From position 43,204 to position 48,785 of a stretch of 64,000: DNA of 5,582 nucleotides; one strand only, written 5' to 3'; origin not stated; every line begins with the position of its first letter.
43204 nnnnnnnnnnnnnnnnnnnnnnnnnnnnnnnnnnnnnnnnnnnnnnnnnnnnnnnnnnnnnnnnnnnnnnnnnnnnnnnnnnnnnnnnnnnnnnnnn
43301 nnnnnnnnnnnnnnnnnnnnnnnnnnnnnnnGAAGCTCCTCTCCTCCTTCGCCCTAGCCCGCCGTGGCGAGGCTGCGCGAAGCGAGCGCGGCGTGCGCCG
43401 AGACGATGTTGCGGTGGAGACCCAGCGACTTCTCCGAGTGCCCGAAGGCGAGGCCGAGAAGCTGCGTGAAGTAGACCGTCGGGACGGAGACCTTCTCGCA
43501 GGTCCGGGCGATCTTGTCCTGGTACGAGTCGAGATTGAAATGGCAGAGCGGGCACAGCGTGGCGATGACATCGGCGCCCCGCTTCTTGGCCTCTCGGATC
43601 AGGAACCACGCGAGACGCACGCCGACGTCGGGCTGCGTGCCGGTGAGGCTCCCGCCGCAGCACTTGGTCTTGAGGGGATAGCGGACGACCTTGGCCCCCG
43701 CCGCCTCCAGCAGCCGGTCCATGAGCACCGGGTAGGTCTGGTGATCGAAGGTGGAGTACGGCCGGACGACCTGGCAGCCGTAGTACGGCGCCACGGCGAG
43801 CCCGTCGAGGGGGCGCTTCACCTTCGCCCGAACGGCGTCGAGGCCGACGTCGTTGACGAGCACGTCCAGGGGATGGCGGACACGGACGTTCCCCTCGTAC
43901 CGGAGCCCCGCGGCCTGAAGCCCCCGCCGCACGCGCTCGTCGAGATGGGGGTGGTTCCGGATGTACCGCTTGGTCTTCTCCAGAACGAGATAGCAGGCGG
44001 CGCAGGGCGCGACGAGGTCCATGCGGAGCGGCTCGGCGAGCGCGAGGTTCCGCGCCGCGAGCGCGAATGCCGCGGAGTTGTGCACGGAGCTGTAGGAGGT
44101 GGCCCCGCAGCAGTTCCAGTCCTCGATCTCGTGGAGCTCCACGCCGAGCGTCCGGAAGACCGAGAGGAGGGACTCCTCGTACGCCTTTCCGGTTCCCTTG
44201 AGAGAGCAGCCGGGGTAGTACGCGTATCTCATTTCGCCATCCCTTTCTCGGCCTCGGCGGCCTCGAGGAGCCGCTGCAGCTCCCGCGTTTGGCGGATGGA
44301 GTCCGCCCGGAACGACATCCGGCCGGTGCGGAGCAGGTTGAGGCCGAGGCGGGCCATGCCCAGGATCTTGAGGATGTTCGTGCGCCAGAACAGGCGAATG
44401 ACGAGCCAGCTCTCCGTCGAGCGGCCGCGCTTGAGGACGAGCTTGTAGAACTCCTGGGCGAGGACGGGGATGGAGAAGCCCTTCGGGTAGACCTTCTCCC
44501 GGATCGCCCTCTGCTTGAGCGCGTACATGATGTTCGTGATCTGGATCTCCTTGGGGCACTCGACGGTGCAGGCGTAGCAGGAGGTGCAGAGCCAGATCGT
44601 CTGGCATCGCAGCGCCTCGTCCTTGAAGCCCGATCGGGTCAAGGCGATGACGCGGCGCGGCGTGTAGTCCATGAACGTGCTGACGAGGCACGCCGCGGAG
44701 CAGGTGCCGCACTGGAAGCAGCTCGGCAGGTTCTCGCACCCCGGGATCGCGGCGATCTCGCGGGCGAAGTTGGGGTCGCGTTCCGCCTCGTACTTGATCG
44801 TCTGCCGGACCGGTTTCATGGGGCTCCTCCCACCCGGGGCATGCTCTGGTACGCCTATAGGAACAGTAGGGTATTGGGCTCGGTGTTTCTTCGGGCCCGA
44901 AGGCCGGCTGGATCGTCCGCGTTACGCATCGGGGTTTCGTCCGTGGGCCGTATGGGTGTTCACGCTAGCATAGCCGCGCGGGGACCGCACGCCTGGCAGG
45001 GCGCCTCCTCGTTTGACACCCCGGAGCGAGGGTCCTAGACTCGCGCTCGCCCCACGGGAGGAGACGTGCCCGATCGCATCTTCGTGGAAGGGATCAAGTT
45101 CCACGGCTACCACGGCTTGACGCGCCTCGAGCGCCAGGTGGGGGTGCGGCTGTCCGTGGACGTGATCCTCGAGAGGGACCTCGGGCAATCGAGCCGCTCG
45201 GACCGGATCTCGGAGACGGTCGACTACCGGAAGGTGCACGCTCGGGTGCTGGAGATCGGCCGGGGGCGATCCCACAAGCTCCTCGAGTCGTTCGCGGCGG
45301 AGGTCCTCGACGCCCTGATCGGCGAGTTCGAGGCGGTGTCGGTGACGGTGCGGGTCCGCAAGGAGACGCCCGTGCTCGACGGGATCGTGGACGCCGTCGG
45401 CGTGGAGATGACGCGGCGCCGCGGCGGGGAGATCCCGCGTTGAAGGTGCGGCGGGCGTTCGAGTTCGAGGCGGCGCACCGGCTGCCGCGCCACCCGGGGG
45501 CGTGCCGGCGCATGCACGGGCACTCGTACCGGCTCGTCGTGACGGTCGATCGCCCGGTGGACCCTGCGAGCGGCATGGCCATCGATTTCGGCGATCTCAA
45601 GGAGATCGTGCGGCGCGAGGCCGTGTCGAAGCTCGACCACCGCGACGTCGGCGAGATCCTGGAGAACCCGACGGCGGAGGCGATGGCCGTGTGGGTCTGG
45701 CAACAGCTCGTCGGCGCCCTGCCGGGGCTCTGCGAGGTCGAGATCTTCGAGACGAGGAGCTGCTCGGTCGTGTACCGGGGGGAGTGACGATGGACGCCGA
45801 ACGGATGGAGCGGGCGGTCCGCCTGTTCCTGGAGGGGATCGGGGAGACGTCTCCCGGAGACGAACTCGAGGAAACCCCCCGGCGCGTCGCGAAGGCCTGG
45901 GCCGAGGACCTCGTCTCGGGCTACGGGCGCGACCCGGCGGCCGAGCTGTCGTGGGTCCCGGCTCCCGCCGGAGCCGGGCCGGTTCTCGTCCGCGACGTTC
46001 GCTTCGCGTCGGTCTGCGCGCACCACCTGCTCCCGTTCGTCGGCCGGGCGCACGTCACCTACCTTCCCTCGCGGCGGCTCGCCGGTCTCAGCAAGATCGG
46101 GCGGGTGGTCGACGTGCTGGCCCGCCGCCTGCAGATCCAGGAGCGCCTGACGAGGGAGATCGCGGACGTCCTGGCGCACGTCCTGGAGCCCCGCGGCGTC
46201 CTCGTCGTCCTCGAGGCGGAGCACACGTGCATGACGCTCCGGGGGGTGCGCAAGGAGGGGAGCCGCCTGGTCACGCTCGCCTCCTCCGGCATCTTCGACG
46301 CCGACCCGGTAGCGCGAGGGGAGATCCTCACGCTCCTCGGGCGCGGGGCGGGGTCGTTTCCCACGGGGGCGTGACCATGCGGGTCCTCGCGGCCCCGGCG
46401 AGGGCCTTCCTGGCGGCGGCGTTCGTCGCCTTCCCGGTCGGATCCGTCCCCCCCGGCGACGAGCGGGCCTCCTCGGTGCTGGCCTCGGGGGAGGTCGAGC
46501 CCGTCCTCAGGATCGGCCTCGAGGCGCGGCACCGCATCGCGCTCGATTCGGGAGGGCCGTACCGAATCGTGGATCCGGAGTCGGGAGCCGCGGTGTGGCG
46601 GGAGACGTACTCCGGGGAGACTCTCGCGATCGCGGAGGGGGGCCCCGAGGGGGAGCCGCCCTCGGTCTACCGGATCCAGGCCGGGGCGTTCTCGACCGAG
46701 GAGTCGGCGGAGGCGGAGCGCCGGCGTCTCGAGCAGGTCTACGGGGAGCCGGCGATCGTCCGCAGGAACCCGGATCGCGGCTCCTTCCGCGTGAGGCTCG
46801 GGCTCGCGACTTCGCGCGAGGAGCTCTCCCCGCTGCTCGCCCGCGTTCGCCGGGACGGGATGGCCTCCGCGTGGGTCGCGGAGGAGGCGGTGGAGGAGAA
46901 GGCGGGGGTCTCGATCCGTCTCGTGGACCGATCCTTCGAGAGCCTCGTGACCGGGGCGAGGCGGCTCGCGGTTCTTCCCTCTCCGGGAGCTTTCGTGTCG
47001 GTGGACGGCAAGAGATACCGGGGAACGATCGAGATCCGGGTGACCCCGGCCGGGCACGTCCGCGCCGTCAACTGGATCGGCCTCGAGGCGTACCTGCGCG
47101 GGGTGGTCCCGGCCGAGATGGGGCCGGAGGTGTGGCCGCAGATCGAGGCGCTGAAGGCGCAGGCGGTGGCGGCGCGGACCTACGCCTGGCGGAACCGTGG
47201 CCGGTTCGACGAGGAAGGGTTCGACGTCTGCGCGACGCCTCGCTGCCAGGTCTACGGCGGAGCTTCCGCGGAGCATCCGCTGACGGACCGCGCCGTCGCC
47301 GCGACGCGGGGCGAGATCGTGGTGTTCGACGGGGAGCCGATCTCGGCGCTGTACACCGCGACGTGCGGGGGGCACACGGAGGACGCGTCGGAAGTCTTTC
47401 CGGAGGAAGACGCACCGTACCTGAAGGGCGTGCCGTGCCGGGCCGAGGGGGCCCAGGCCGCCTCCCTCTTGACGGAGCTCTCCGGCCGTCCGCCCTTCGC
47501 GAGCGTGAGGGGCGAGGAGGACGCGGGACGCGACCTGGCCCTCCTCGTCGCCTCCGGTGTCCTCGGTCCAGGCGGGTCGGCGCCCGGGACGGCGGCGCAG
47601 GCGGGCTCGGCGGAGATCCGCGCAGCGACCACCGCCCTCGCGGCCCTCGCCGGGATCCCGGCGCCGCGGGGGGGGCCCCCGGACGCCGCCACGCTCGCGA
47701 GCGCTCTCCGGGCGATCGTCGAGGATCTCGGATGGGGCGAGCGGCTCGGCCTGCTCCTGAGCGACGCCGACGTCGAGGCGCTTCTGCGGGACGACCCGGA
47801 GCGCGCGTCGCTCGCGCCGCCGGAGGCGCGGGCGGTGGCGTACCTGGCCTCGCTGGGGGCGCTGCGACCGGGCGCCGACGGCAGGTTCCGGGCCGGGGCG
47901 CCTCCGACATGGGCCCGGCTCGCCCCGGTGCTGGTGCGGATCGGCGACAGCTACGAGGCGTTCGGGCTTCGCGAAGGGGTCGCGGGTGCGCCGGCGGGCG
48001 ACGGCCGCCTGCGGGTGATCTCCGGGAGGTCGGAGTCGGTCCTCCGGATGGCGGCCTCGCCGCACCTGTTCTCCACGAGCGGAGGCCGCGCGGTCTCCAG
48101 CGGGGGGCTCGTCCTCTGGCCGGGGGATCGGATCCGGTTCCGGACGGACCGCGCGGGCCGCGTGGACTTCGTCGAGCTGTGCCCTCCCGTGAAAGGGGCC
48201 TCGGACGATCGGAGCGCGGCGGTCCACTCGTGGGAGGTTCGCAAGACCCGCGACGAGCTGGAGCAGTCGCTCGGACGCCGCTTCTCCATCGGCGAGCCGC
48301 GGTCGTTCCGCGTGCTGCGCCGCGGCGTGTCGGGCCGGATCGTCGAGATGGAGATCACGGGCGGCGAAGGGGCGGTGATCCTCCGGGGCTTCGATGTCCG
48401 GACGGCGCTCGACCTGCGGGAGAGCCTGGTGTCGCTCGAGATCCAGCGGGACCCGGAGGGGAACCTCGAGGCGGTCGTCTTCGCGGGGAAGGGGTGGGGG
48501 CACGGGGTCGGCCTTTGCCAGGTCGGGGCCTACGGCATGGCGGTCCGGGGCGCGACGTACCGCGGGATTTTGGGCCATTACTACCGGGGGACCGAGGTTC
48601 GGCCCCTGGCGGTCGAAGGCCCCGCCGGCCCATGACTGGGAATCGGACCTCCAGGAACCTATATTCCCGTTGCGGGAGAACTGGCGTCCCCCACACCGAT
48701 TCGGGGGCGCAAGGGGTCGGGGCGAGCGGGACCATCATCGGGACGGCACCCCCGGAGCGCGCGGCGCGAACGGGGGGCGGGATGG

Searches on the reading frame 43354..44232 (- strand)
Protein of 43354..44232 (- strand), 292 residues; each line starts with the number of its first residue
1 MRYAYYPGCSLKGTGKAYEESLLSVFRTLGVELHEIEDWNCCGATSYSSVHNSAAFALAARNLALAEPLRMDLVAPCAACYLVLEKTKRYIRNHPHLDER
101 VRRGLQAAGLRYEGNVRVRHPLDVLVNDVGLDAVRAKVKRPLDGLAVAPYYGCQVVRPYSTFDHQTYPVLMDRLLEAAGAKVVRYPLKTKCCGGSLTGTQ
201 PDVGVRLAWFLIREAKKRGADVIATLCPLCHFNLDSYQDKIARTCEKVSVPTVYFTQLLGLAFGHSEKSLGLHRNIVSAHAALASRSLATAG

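Call 8: search_protein_families(library=pfam, proteins=[window:43354-44232:-], max_evalue=0.001)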
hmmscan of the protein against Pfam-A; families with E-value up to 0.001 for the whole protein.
window:43354-44232:- (292 aa): 1 family
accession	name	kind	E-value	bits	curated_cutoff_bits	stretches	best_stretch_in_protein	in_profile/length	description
PF02754.22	CCG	-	6.2e-28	97.2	20.6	2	3-84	1-84/85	Cysteine-rich domain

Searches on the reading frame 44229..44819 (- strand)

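Call 8: search_protein_families(library=pfam, proteins=[window:44229-44819:-], max_evalue=0.001)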
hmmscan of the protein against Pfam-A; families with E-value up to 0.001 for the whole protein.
window:44229-44819:- (196 aa): 5 families
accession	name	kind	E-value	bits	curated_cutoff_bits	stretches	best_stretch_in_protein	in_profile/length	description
PF13183.11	Fer4_8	-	5.2e-09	37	27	1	33-92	4-68/68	4Fe-4S dicluster domain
PF13187.11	Fer4_9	-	6.5e-07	29.7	27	1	34-91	2-50/52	4Fe-4S dicluster domain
PF13534.11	Fer4_17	-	3.4e-06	27.9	22.2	1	33-92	1-60/61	4Fe-4S dicluster domain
PF12838.12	Fer4_7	-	0.00011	23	27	1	33-91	1-51/52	4Fe-4S dicluster domain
PF12800.12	Fer4_4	-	0.00025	21.6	24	0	78-89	4-15/17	4Fe-4S binding domain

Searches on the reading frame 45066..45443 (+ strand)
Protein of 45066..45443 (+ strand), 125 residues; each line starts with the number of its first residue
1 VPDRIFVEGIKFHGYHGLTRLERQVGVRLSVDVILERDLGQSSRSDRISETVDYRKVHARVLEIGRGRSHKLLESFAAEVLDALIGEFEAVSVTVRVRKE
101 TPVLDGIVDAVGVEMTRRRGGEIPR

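Call 8: search_protein_families(library=pfam, proteins=[window:45066-45443:+], max_evalue=0.001)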
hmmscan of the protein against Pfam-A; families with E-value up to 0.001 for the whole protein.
window:45066-45443:+ (125 aa): 1 family
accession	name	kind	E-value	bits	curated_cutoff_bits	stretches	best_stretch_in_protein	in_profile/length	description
PF02152.23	FolB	-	2.4e-26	92.9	31.8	1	5-116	1-113/113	Dihydroneopterin aldolase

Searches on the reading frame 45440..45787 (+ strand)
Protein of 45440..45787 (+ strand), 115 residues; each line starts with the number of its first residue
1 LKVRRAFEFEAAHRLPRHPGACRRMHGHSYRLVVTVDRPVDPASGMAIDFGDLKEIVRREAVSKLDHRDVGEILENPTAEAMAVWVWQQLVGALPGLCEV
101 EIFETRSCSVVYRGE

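Call 8: search_protein_families(library=pfam, proteins=[window:45440-45787:+], max_evalue=0.001)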
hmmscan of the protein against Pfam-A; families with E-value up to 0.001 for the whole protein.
window:45440-45787:+ (115 aa): 1 family
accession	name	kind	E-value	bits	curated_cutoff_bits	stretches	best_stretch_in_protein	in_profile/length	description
PF01242.24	PTPS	-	2.9e-32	111.6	22.4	1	3-115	2-121/121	6-pyruvoyl tetrahydropterin synthase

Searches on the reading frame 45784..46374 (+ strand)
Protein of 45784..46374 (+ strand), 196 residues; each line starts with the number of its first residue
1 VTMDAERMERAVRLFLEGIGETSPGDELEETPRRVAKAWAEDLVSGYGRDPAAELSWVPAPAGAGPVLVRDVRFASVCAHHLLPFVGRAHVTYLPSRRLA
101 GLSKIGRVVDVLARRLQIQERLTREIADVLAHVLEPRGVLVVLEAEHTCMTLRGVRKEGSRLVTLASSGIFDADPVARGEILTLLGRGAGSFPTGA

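Call 9: search_protein_families(library=pfam, proteins=[window:45784-46374:+], max_evalue=0.001)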
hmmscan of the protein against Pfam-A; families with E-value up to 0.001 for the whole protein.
window:45784-46374:+ (196 aa): 1 family
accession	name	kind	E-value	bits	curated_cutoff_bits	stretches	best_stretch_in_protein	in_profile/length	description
PF01227.27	GTP_cyclohydroI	-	2.9e-59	199.9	27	1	8-184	1-177/179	GTP cyclohydrolase I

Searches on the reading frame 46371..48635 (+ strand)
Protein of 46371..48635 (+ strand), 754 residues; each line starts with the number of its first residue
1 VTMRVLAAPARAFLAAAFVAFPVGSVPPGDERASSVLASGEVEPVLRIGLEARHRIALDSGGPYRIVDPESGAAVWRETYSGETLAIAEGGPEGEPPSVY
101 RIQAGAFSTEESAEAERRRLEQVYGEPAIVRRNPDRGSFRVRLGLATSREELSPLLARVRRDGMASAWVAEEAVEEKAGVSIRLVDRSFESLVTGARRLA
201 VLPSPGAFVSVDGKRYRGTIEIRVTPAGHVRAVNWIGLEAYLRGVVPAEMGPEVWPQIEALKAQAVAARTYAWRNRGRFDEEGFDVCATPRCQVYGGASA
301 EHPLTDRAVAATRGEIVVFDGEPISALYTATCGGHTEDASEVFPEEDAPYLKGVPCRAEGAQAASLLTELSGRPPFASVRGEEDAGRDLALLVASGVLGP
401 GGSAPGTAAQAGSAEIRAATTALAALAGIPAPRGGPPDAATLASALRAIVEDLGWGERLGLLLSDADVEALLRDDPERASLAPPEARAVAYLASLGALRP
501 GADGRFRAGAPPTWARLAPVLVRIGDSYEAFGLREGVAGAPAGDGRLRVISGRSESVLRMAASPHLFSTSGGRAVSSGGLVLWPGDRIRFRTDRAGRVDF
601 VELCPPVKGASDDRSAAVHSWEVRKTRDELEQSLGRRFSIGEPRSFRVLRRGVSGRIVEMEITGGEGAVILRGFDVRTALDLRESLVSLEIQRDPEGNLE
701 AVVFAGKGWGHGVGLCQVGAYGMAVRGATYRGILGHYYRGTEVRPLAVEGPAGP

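Call 9: search_protein_families(library=pfam, proteins=[window:46371-48635:+], max_evalue=0.001)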
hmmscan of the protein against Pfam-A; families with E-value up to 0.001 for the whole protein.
window:46371-48635:+ (754 aa): 2 families
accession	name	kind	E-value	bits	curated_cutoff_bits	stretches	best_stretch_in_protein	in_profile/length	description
PF08486.15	SpoIID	-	1.6e-25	90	23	1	229-319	4-97/97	Stage II sporulation protein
PF05036.18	SPOR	-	4.3e-12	46.6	21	1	97-169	2-74/76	SPOR domain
